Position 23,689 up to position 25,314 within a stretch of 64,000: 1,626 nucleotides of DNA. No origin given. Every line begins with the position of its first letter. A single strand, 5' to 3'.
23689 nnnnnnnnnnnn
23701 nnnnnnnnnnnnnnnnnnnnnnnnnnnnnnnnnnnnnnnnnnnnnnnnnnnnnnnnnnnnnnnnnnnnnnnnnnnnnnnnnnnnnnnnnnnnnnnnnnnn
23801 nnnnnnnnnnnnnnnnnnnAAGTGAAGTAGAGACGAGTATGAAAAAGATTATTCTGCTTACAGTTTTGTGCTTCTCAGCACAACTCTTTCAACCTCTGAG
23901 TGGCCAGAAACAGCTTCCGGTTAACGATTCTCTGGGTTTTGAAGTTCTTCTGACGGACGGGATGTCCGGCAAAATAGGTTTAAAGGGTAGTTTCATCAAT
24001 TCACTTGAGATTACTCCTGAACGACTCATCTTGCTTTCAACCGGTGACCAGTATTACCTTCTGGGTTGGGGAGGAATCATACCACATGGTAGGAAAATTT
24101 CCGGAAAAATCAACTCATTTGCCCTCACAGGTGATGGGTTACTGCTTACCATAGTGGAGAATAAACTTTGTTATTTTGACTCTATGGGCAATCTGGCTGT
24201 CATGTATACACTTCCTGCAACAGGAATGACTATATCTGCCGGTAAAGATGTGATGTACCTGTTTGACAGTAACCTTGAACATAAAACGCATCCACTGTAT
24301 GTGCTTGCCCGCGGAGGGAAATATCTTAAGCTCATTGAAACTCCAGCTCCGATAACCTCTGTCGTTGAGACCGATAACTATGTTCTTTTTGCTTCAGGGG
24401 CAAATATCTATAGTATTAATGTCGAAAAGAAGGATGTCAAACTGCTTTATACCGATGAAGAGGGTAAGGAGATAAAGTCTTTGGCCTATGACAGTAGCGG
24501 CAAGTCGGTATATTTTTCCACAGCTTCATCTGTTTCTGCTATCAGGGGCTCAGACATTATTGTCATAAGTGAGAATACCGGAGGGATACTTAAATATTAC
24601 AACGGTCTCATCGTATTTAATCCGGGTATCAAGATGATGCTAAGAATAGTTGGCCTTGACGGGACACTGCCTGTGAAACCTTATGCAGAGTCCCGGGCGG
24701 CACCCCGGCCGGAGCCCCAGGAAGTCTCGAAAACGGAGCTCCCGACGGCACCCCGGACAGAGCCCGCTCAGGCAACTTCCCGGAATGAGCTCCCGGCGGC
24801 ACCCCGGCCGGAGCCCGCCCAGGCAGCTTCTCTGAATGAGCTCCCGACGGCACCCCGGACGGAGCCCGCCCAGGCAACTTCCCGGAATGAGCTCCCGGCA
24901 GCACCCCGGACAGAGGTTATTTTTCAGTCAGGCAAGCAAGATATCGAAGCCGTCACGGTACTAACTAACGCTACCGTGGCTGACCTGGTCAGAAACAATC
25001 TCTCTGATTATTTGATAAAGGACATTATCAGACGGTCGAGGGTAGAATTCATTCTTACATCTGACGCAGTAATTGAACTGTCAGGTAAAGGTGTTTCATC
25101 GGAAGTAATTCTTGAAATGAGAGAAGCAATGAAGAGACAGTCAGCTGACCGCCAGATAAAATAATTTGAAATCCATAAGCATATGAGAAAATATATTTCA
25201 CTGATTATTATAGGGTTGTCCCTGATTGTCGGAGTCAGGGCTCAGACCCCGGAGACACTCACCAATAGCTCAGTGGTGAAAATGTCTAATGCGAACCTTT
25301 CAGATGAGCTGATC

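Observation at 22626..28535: Five-gene operon encoding only signal-peptide proteins of no recognisable family: candidate novel cell-envelope system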

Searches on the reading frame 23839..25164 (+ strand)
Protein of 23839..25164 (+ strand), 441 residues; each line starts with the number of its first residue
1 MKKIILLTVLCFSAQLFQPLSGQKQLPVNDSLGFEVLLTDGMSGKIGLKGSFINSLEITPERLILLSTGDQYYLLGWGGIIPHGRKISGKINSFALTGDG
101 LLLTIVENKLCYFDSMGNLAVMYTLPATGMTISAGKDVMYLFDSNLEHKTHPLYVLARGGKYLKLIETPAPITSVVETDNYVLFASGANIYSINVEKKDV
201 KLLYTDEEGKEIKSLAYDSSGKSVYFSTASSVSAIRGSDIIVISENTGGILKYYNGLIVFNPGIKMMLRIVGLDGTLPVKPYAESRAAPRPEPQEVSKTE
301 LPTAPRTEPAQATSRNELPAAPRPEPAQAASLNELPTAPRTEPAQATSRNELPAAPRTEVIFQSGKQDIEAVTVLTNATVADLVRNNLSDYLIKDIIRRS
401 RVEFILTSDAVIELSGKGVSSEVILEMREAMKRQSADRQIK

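Call 3: search_protein_families(library=pfam, proteins=[window:23839-25164:+], max_evalue=1)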
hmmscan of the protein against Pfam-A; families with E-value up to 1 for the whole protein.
window:23839-25164:+ (441 aa): 1 family
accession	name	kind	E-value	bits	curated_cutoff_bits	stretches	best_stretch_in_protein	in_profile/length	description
PF24807.1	WD40_CDC20-Fz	-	0.11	12.2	200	1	179-231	20-73/292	CDC20/Fizzy WD40 domain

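Call 4: search_protein_families(library=ncbifam, proteins=[window:23839-25164:+], max_evalue=1)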
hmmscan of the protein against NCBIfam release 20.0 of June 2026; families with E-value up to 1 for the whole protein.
window:23839-25164:+ (441 aa): 1 family
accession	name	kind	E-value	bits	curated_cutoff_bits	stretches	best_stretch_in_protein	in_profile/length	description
TIGR01932.1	hflC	equivalog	0.066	12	134.4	1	365-419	108-164/318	protease modulator HflC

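Call 12: find_homologous_proteins(query=window:23839-25164:+, max_evalue=0.001)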
Query window:23839-25164:+ (441 aa): 59 proteins with E <= 0.001 among 8000 candidates.
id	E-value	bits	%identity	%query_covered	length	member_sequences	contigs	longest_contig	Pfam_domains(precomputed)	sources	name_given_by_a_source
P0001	2.5e-284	961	100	100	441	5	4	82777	-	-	-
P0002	2.1e-253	859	93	100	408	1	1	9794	-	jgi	-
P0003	5.7e-166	571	74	63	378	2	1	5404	-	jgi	jgi:hypothetical protein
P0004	3.2e-133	463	52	100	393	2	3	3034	-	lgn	-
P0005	7.8e-132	459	62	66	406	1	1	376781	-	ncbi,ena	-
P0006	6.1e-131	456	62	64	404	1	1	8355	-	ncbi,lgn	-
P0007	5.2e-125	436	52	99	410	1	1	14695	-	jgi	-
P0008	7.0e-125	436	51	100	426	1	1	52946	-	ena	-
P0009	8.6e-125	435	51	100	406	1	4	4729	-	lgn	-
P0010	1.9e-123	431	51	100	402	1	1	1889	-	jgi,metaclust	metaclust:\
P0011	2.4e-123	431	51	100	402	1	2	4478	-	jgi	-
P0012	4.9e-123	430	49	96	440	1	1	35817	-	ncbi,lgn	ncbi:MAG: hypothetical protein WAV93_03490 [Bacteroidales bacterium]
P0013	1.9e-122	428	50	100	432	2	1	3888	-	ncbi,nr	ncbi:MAG: hypothetical protein IH592_06300 [Bacteroidales bacterium]|nr:hypothetical protein [Bacter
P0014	4.3e-122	426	50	100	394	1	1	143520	-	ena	-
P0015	1.8e-121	424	52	100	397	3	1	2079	-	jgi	jgi:hypothetical protein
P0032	3.8e-77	278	43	66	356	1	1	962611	-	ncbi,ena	-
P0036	1.7e-75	273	32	99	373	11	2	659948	-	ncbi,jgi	jgi:hypothetical protein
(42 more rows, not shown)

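Call 13: find_encoding_contigs(protein=P0036, flank=10000, max_places=2)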
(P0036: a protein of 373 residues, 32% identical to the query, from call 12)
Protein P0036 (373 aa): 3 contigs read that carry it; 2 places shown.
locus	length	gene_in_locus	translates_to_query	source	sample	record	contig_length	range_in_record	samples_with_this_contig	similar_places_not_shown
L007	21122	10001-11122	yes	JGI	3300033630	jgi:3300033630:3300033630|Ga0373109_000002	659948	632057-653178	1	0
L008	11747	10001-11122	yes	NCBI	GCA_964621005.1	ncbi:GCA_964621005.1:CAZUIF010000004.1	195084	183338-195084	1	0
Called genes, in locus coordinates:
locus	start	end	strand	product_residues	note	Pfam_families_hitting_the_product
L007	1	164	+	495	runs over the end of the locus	PF14322:SusD-like_3, PF07980:SusD_RagB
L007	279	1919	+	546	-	PF13859:BNR_3, PF24316:Tli3 (faint), PF13088:BNR_2, PF02012:BNR (faint)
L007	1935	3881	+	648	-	PF02838:Glyco_hydro_20b, PF00728:Glyco_hydro_20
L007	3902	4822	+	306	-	PF00701:DHDPS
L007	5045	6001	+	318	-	PF13415:Beta-prop_FBX42 (weak), PF24981:Beta-prop_ATRN-LZTR1 (weak), PF24996:NANM (weak), PF01344:Kelch_1 (faint), PF13964:Beta-prop_Calicin, PF24681:Kelch_KLHDC2_KLHL20_DRC7 (weak), PF13415:Beta-prop_FBX42, PF24996:NANM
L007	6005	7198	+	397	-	PF07221:GlcNAc_2-epim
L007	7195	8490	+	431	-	PF07690:MFS_1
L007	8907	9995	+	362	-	-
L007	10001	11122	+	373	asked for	-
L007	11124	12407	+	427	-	-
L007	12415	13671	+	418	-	PF13432:TPR_16 (faint), PF14559:TPR_19 (faint)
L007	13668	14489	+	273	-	-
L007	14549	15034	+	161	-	PF24709:DUF7670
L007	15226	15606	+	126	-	PF03965:Penicillinase_R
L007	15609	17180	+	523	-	PF05569:Peptidase_M56, PF13620:CarboxypepD_reg, PF13715:CarbopepD_reg_2, PF03544:TonB_C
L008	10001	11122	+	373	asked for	-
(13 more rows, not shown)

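Call 14: find_encoding_contigs(protein=P0032, flank=10000, max_places=2)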
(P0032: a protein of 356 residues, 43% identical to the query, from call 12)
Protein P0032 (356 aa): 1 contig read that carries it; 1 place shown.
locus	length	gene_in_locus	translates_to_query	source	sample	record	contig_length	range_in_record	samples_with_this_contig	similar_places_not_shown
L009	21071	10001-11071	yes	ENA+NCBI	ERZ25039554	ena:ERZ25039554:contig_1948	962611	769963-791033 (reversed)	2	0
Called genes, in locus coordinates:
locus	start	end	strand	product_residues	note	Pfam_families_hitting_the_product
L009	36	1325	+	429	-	PF08245:Mur_ligase_M, PF02875:Mur_ligase_C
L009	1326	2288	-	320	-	PF02540:NAD_synthase (faint), PF01171:ATP_bind_3 (weak), PF00958:GMP_synt_C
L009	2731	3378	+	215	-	-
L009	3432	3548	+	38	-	-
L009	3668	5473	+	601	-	PF00149:Metallophos, PF02872:5_nucleotid_C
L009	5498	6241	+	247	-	PF00515:TPR_1 (faint), PF07719:TPR_2 (faint), PF13428:TPR_14 (faint), PF13181:TPR_8 (faint)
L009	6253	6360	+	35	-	-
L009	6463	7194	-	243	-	PF00392:GntR, PF01325:Fe_dep_repress (weak), PF07729:FCD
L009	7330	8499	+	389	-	PF13859:BNR_3, PF24316:Tli3 (faint), PF13088:BNR_2, PF02012:BNR (faint)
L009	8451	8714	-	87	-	-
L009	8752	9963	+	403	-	-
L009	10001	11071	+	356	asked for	-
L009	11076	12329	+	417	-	PF25994:HH_AprE (faint), PF27605:ODF2_C (faint), PF08614:ATG16 (weak)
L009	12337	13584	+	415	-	-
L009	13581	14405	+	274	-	-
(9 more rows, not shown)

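Call 15: find_encoding_contigs(protein=P0005, flank=10000, max_places=2)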
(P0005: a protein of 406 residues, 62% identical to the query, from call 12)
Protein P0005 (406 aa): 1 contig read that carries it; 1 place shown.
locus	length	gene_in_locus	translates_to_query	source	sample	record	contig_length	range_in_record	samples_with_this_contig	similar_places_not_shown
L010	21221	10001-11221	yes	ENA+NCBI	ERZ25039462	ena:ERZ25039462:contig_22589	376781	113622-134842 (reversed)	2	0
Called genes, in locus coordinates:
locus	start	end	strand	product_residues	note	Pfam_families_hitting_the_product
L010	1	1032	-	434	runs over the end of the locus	PF00919:UPF0004, PF04055:Radical_SAM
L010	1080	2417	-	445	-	PF13638:PIN_4, PF02562:PhoH, PF13604:AAA_30 (faint), PF13245:AAA_19 (faint)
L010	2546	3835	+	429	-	PF08245:Mur_ligase_M, PF02875:Mur_ligase_C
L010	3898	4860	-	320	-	PF02540:NAD_synthase (weak), PF01171:ATP_bind_3 (weak), PF06508:QueC (faint), PF00958:GMP_synt_C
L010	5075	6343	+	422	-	PF00149:Metallophos, PF09587:PGA_cap (faint)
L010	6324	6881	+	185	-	-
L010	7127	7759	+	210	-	PF00515:TPR_1 (faint), PF07719:TPR_2 (faint), PF13428:TPR_14 (faint)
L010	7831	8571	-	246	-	PF00392:GntR, PF01325:Fe_dep_repress (faint), PF13545:HTH_Crp_2 (weak), PF07729:FCD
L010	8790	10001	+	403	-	-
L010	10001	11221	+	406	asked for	-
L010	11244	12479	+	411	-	PF25994:HH_AprE (faint), PF27605:ODF2_C (faint), PF08614:ATG16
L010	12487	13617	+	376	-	PF14559:TPR_19 (faint)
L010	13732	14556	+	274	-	-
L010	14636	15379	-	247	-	PF18197:TTHB210-like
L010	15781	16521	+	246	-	PF02596:DUF169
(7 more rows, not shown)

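Call 18: find_related_loci(query=A1, collection=genome_contigs, flank=10000)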
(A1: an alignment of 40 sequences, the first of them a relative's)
Query A1 (441 aa) in genome_contigs; peptide patterns used: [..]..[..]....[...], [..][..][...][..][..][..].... (x = any residue, [..] = any of these).
131 stretches matched a pattern; 44 encode a relative of the query (tblastn E <= 1e-3); 44 distinct loci.
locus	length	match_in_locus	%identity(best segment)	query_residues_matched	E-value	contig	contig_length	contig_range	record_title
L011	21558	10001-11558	50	1-441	4e-126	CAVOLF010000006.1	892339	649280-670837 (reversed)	MAG: uncultured Rikenellaceae bacterium isolate MFD09964.bin.2.30 genome assembly, contig: contig_43590, whole genome sh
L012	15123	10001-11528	49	17-438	8e-123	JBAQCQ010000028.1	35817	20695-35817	MAG: Bacteroidales bacterium isolate MFD12018_ilm_asm_bin14 k127_87069, whole genome shotgun sequence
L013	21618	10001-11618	48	1-439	6e-119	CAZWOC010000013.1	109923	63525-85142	MAG TPA_asm: uncultured Rikenella sp. isolate SRP192927_co3_324 genome assembly, contig: NODE_214_length_109923_cov_34.1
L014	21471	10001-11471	62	1-430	5e-114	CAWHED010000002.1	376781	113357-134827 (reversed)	MAG: uncultured Bacteroidales bacterium isolate MFD00905.bin.1.160 genome assembly, contig: contig_22589, whole genome s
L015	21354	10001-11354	41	1-436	2e-85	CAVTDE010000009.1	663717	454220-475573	MAG: uncultured Bacteroidales bacterium isolate MFD00905.bin.1.196 genome assembly, contig: contig_5373, whole genome sh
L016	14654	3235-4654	38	29-434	7e-78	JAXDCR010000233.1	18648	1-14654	MAG: Bacteroidales bacterium isolate POMEDNA-B49 Raw2_k127_407768, whole genome shotgun sequence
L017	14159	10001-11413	33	10-439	4e-76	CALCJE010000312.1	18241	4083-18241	MAG TPA_asm: uncultured Bacteroidales bacterium isolate SRR3330202_bin.141_CONCOCT_v1.1_MAG genome assembly, contig: ERZ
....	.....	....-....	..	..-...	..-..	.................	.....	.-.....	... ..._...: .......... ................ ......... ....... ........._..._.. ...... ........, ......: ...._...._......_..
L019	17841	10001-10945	41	30-331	7e-74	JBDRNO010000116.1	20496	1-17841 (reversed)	MAG: Bacteroidota bacterium isolate MEGAHIT-group-1.892 k141_4728328, whole genome shotgun sequence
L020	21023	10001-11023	41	25-361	1e-72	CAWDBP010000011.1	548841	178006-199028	MAG: uncultured Bacteroidales bacterium isolate MFD01689.bin.1.120 genome assembly, contig: contig_37722, whole genome s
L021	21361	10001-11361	46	1-436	7e-73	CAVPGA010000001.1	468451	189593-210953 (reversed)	MAG: uncultured Bacteroidales bacterium isolate MFD10007.bin.2.59 genome assembly, contig: contig_11228, whole genome sh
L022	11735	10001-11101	32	2-439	7e-71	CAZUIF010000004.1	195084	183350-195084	MAG TPA_asm: uncultured Rikenella sp. isolate binchicken_co190_102 genome assembly, contig: NODE_103_length_195084_cov_2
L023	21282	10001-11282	44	29-441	2e-70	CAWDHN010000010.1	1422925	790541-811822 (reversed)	MAG: uncultured Rikenellaceae bacterium isolate MFD04716.bin.1.53 genome assembly, contig: contig_6558, whole genome sho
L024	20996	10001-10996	45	29-437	4e-70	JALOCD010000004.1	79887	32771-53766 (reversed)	MAG: Prolixibacteraceae bacterium isolate SO_2017_LW4 bin 38 scaffold_914_c1_LW137-91_2017, whole genome shotgun sequenc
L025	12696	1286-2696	41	1-437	1e-69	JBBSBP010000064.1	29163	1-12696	MAG: Bacteroidales bacterium isolate La6_metabat2.157 La6_metabat2.157_K_854108_L_29163_cov_18.0011, whole genome shotgu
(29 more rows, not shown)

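Call 27: search_solved_structures(query=A1, max_evalue=5)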
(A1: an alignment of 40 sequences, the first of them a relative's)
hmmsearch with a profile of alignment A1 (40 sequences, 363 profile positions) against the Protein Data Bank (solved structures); distinct sequences matched with E-value up to 5: 32.
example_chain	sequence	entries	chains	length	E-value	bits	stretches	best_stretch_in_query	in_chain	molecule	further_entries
8q1h_A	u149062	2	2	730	0.23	13.8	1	244-358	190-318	Lysine-specific histone demethylase 1A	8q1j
9pwq_A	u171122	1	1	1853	0.4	13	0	181-227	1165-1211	Proto-oncogene tyrosine-protein kinase ROS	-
9pvp_A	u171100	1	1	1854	0.4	13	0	181-227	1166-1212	Proto-oncogene tyrosine-protein kinase ROS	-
9i3v_A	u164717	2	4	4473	0.59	12.5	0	174-226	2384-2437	Low-density lipoprotein receptor-related protein 2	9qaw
9ygm_Sg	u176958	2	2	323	0.61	12.4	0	156-232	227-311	Receptor for activated C kinase 1, RACK1 protein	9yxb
9cwm_A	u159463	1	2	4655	0.66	12.3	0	174-226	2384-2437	Low-density lipoprotein receptor-related protein 2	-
2x0l_A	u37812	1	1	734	0.82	12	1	244-358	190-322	LYSINE-SPECIFIC HISTONE DEMETHYLASE 1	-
6nqm_A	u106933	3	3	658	0.88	11.9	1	244-358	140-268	Lysine-specific histone demethylase 1A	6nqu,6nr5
6w4k_A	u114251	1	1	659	0.88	11.9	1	244-358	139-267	Lysine-specific histone demethylase 1A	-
8ym7_A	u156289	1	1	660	0.88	11.9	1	244-358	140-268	Lysine-specific histone demethylase 1A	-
2dw4_A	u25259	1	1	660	0.88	11.9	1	244-358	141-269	Lysine-specific histone demethylase 1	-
2ejr_A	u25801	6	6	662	0.89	11.9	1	244-358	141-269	Lysine-specific histone demethylase 1 | Lysine-specific histone demethylase 1A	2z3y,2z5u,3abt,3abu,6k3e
2hko_A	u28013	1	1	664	0.89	11.9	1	244-358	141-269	Lysine-specific histone demethylase 1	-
5l3c_A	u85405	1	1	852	0.89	11.9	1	244-358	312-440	Lysine-specific histone demethylase 1A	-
8jf5_A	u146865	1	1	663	0.89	11.9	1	244-358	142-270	Lysine-specific histone demethylase 1A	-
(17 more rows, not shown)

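Call 42: predict_structure(alignment_id=A1)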
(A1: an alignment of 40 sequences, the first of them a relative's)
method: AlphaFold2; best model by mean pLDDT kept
length: 441 residues; sequences in the alignment: 40
mean_pLDDT: 77.0   pTM: 0.60
mean pLDDT of the five models: 77.0, 76.6, 76.3, 74.6, 72.6
residues with pLDDT >= 90: 225; 70-90: 87; 50-70: 19; < 50: 110
segments of 3 or more residues with pLDDT < 50: 13-30, 279-311, 313-326, 328-372
pLDDT, mean of each block of 10 residues (from residue 1): 68 46 38 82 81 95 95 91 93 93 96 91 94 95 96 89 92 96 97 92 95 96 95 91 92 95 93 64 42 39 40 42 44 38 37 31 26 76 85 77 94 97 96 83 53
secondary structure, 60 per line:
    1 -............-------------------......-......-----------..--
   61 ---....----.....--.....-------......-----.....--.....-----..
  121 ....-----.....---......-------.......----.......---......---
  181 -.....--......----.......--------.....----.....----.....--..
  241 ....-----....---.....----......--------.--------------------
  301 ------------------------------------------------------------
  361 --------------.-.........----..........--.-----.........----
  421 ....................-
elements in order: H2-13 E33-38 H40-45 E64-67 E72-76 E79-83 E91-96 E102-106 E109-113 E119-124 E130-134 E138-143 E151-157 E162-168 E172-177 E182-186 E189-194 E199-205 E214-218 E223-227 E232-236 E239-244 E250-253 E257-261 E266-271 H377-385 H390-399 H408-416 H421-440

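Call 45: fold_search(model_id=the predicted structure, library=pdb)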
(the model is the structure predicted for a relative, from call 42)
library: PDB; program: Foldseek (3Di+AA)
matches with E <= 10: 1798; with E <= 0.001: 1184
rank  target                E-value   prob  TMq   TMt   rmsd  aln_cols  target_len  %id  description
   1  4a2m_D                5.6e-10  1.00  0.38  0.24   7.1       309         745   12  Structure of the periplasmic domain of the heparin and heparan sulphate sensing hybrid two component system BT4663 in  (released 2012-05-02)
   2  4a2m_B                8.2e-10  1.00  0.38  0.24   7.0       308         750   12  Structure of the periplasmic domain of the heparin and heparan sulphate sensing hybrid two component system BT4663 in  (released 2012-05-02)
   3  3ott_A                9.1e-10  1.00  0.36  0.23   6.2       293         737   14  Crystal Structure of the extracellular domain of the putative one component system BT4673 from B. thetaiotaomicron (released 2011-08-10)
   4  4a2l_B                1.2e-09  1.00  0.39  0.24   6.0       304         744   14  Structure of the periplasmic domain of the heparin and heparan sulphate sensing hybrid two component system BT4663 in  (released 2012-05-02)
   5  2z2p_A                1.9e-09  1.00  0.39  0.56   4.4       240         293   11  Crystal Structure of catalytically inactive H270A virginiamycin B lyase from Staphylococcus aureus with Quinupristin (released 2007-06-19)
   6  4a2l_D                2.4e-09  1.00  0.39  0.25   6.2       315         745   13  Structure of the periplasmic domain of the heparin and heparan sulphate sensing hybrid two component system BT4663 in  (released 2012-05-02)
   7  3va6_A                2.4e-09  1.00  0.38  0.24   6.3       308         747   14  Crystal Structure of the extracellular domain of the putative hybrid two component system BT4673 from B. thetaiotaomic (released 2012-06-13)
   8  4a2m_A                2.6e-09  1.00  0.40  0.25   5.4       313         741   13  Structure of the periplasmic domain of the heparin and heparan sulphate sensing hybrid two component system BT4663 in  (released 2012-05-02)
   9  4a2l_F                2.9e-09  1.00  0.36  0.23   6.5       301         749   12  Structure of the periplasmic domain of the heparin and heparan sulphate sensing hybrid two component system BT4663 in  (released 2012-05-02)
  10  4a2m_C                4.0e-09  1.00  0.37  0.23   8.0       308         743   12  Structure of the periplasmic domain of the heparin and heparan sulphate sensing hybrid two component system BT4663 in  (released 2012-05-02)
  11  4a2l_C                4.5e-09  1.00  0.37  0.23   6.1       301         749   13  Structure of the periplasmic domain of the heparin and heparan sulphate sensing hybrid two component system BT4663 in  (released 2012-05-02)
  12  4a2l_A                4.5e-09  1.00  0.37  0.23   6.2       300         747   15  Structure of the periplasmic domain of the heparin and heparan sulphate sensing hybrid two component system BT4663 in  (released 2012-05-02)
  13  4a2l_E                5.0e-09  1.00  0.37  0.24   5.6       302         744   14  Structure of the periplasmic domain of the heparin and heparan sulphate sensing hybrid two component system BT4663 in  (released 2012-05-02)
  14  6ren_A                8.1e-09  1.00  0.44  0.73   3.1       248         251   12  Crystal structure of 3fPizza6-SH with Zn2+ (released 2019-07-31)
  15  3ott_B                9.6e-09  1.00  0.39  0.24   4.3       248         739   14  Crystal Structure of the extracellular domain of the putative one component system BT4673 from B. thetaiotaomicron (released 2011-08-10)
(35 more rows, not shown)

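Call 80: search_protein_families(library=padloc, proteins=[window:23839-25164:+], max_evalue=0.01)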
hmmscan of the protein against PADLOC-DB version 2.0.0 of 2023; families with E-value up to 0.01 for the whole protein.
window:23839-25164:+ (441 aa): 0 families
